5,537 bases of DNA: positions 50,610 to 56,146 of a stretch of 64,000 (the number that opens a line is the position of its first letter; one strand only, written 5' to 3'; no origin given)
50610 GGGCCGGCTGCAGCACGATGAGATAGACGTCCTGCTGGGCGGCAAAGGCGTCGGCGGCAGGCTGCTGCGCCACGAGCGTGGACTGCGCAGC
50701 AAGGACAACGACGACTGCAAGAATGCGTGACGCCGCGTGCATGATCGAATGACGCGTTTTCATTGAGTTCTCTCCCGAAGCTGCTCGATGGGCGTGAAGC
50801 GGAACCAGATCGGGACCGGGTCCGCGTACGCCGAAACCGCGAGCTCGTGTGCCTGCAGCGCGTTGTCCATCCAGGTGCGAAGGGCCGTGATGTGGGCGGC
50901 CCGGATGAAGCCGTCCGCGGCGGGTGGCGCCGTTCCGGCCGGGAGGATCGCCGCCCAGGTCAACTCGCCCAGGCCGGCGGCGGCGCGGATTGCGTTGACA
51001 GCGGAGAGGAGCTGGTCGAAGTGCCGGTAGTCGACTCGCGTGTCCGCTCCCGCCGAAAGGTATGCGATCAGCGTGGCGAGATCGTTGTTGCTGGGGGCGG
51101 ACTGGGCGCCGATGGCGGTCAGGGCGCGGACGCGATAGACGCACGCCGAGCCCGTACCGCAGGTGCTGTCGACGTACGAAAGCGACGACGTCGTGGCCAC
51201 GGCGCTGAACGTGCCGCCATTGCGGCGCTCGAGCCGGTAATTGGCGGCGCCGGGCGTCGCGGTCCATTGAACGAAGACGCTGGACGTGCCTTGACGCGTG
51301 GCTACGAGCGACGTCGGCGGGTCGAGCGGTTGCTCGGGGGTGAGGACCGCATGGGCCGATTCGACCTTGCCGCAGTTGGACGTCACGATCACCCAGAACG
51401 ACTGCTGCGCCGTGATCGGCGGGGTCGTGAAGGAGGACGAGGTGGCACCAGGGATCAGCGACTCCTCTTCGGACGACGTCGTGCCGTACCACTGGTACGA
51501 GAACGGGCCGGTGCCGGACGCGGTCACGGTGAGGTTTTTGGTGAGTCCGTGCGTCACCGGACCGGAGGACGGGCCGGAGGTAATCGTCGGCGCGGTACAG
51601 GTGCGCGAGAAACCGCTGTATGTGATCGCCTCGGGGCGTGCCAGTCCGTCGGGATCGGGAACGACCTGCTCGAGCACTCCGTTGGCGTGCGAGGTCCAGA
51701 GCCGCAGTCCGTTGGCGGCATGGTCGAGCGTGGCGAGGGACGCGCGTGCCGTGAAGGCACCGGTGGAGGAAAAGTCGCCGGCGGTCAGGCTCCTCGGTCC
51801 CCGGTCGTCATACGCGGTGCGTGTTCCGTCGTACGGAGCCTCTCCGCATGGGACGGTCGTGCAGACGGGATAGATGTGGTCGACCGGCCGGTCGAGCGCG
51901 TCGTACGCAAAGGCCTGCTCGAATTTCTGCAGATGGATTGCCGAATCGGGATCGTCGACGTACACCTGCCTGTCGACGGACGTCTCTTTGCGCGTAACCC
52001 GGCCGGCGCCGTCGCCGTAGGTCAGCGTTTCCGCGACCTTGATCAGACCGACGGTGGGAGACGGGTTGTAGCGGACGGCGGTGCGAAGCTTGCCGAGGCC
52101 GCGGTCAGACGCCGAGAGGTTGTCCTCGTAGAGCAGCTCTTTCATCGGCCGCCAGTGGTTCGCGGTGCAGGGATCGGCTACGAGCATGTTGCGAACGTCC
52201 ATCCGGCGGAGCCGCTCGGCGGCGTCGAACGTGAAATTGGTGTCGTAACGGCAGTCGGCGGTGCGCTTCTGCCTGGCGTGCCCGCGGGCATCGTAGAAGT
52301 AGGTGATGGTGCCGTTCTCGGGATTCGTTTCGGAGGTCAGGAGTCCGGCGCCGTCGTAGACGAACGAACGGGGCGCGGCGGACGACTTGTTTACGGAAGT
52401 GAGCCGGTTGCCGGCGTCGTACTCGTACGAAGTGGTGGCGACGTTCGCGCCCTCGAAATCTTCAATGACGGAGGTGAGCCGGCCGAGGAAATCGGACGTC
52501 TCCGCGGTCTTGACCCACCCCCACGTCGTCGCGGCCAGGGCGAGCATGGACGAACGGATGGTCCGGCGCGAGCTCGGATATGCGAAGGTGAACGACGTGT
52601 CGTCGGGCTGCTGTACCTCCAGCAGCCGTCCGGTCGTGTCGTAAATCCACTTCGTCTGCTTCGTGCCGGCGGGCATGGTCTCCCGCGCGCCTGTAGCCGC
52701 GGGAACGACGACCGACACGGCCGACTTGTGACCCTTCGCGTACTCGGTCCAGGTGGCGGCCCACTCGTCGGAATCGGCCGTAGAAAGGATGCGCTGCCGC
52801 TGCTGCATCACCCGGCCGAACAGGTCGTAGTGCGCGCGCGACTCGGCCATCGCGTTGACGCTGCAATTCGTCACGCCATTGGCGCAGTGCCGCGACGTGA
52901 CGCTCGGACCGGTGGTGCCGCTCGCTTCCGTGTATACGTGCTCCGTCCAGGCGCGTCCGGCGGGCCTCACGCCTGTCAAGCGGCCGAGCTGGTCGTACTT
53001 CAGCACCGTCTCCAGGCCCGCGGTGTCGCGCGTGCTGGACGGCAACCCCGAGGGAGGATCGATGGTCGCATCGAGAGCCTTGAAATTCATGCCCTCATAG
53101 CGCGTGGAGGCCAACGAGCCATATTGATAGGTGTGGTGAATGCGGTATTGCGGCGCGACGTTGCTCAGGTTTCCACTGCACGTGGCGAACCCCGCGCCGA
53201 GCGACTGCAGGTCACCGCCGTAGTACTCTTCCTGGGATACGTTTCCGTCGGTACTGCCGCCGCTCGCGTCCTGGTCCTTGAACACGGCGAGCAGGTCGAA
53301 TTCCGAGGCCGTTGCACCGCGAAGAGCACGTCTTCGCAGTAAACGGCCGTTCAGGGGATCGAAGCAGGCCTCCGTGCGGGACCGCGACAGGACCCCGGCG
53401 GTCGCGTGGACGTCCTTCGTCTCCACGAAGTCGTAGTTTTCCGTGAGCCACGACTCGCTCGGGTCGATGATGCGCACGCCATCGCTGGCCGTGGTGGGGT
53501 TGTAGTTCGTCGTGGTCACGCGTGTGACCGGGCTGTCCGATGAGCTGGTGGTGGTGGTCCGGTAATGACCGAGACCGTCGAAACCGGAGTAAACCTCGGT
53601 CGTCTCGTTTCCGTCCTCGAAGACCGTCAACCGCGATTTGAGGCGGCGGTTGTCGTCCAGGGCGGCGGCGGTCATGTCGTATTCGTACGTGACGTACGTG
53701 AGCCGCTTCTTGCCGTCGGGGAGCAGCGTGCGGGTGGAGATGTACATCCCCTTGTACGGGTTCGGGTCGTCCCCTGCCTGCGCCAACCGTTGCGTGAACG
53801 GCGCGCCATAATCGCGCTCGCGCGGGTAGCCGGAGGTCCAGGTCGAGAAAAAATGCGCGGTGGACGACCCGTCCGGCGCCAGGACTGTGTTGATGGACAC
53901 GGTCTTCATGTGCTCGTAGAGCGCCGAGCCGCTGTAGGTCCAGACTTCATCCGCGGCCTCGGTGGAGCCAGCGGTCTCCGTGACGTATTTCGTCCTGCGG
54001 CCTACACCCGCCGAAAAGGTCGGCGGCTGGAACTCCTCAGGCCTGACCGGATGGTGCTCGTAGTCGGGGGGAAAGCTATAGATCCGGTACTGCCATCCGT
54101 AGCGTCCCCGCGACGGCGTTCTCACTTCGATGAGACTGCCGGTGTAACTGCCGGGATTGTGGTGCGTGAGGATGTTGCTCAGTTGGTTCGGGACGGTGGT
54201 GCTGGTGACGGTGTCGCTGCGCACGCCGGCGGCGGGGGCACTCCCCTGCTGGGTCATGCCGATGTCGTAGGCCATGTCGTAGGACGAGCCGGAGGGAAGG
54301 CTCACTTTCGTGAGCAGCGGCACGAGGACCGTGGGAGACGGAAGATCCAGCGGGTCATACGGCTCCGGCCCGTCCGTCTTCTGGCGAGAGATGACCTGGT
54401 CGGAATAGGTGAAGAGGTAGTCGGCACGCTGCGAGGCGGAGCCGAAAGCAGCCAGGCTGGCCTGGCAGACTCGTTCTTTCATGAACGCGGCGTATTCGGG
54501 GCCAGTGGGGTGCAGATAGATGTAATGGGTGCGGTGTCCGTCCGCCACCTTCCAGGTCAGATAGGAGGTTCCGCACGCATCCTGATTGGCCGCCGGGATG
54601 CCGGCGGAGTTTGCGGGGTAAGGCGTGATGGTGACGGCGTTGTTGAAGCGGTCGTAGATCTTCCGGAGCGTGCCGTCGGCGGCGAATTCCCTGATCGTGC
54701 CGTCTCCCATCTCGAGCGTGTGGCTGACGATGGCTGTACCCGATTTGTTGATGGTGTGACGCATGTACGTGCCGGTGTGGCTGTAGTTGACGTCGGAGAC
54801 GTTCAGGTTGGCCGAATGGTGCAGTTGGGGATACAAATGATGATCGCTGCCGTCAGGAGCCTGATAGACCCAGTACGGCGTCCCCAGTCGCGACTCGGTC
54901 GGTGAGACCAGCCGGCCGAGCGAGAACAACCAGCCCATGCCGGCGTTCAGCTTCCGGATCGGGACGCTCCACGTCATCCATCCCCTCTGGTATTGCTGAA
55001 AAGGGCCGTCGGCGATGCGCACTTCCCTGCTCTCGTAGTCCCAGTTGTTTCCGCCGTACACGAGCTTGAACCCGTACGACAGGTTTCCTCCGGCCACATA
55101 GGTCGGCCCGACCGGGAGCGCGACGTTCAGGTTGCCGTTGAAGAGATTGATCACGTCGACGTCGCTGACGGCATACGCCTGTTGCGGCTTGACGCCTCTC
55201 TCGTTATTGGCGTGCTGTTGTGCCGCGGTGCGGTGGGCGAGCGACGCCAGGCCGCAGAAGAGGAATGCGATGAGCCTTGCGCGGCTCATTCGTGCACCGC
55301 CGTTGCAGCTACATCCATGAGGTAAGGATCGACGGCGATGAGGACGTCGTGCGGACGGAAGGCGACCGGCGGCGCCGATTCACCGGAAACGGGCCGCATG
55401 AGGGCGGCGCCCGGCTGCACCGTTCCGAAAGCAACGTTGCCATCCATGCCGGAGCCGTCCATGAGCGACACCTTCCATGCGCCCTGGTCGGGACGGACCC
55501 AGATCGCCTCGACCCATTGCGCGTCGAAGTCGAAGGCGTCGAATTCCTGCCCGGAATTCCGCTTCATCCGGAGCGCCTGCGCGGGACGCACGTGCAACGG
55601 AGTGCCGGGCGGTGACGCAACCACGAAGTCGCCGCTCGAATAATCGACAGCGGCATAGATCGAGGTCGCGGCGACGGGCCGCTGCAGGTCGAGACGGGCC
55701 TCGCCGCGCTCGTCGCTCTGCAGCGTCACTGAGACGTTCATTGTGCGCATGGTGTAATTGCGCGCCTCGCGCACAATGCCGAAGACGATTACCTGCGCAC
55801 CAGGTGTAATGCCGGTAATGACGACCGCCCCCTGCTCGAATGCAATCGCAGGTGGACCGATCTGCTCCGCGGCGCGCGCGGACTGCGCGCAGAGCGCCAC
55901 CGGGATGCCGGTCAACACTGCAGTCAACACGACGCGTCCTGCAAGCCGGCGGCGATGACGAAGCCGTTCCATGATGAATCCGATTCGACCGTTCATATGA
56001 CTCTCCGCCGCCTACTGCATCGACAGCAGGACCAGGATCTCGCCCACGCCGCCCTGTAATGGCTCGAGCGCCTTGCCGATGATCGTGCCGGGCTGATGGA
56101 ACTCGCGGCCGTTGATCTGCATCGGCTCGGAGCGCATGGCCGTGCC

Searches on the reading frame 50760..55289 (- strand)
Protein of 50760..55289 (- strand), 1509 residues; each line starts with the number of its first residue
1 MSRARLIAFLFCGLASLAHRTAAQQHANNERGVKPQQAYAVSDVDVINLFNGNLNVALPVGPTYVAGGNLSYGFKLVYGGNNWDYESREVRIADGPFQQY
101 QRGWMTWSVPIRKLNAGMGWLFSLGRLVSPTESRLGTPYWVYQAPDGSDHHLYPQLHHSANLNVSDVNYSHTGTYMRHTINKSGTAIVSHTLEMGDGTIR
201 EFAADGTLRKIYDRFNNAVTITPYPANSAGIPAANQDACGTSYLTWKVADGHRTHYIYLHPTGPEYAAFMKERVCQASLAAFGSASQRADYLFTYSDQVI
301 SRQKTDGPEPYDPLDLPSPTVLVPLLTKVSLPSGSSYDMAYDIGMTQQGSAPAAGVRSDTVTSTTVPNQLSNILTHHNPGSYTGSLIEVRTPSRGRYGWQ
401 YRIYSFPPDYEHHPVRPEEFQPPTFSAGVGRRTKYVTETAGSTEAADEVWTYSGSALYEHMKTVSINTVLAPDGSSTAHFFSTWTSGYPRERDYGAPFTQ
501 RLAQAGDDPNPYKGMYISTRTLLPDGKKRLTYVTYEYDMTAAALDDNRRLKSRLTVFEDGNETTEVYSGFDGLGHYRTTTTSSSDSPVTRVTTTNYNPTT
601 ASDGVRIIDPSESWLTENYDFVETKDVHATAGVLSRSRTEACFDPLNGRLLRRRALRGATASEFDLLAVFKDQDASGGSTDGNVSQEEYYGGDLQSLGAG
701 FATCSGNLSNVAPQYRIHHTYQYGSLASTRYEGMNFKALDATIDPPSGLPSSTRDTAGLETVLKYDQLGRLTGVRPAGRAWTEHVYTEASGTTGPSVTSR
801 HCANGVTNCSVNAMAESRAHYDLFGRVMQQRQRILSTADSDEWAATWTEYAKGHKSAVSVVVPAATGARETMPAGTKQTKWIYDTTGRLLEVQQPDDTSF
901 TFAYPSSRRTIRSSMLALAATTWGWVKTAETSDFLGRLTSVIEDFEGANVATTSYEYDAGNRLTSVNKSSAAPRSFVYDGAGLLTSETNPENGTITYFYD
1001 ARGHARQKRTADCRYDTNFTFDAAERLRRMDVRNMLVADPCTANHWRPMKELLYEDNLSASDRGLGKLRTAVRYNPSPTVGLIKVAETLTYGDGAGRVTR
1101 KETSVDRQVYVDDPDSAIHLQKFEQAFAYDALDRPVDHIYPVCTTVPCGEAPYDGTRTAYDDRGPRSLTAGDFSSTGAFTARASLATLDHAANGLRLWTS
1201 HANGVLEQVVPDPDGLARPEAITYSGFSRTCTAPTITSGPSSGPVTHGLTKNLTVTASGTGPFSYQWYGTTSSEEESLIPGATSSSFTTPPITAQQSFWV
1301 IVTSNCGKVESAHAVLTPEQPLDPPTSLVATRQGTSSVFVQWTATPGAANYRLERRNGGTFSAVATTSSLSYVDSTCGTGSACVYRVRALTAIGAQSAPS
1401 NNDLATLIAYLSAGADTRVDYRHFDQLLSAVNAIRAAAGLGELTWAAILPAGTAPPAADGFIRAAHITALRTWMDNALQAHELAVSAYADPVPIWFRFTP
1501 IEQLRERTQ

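Call 3: search_protein_families(library=pfam, proteins=[window:50760-55289:-], max_evalue=0.01)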
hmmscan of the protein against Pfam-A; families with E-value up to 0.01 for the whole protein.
window:50760-55289:- (1509 aa): 2 families
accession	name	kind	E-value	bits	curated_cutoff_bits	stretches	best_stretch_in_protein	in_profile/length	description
PF05593.20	RHS_repeat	-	9e-10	39.1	22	1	978-1004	1-27/38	RHS Repeat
PF19081.6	Ig_7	-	0.00019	22.1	27.3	1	1233-1307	3-71/84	Ig-like domain CHU_C associated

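Call 6: search_protein_families(library=ncbifam, proteins=[window:50760-55289:-], max_evalue=1)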
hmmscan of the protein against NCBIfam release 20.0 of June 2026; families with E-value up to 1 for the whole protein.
window:50760-55289:- (1509 aa): 1 family
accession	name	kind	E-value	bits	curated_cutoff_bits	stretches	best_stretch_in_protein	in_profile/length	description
TIGR01643.1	YD_repeat_2x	repeat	4.5e-08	33.3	15.8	2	957-994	1-38/42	YD repeat-containing protein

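Call 99: search_protein_families(library=padloc, proteins=[window:50760-55289:-], max_evalue=0.001)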
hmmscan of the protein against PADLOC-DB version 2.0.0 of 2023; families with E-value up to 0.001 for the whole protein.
window:50760-55289:- (1509 aa): 0 families

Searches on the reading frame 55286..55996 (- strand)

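Call 3: search_protein_families(library=pfam, proteins=[window:55286-55996:-], max_evalue=0.01)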
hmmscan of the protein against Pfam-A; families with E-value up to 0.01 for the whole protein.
window:55286-55996:- (236 aa): 0 families

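Call 5: search_protein_families(library=pfam, proteins=[window:55286-55996:-], max_evalue=10)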
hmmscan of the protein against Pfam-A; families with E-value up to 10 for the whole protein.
window:55286-55996:- (236 aa): 1 family
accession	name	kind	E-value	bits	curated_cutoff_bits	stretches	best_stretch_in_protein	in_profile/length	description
PF24938.1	DUF7755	-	0.072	13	27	1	140-177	59-96/150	Domain of unknown function (DUF7755)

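Call 6: search_protein_families(library=ncbifam, proteins=[window:55286-55996:-], max_evalue=1)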
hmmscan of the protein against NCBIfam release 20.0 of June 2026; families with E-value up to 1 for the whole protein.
window:55286-55996:- (236 aa): 1 family
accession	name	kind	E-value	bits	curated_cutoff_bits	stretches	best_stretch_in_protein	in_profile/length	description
NF000086.1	vanY_far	exception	0.0015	18.3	250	1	13-170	18-172/196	D,D-peptidase/D,D-carboxypeptidase VanY-N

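Call 99: search_protein_families(library=padloc, proteins=[window:55286-55996:-], max_evalue=0.001)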
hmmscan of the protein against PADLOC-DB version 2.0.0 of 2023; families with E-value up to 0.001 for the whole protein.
window:55286-55996:- (236 aa): 0 families
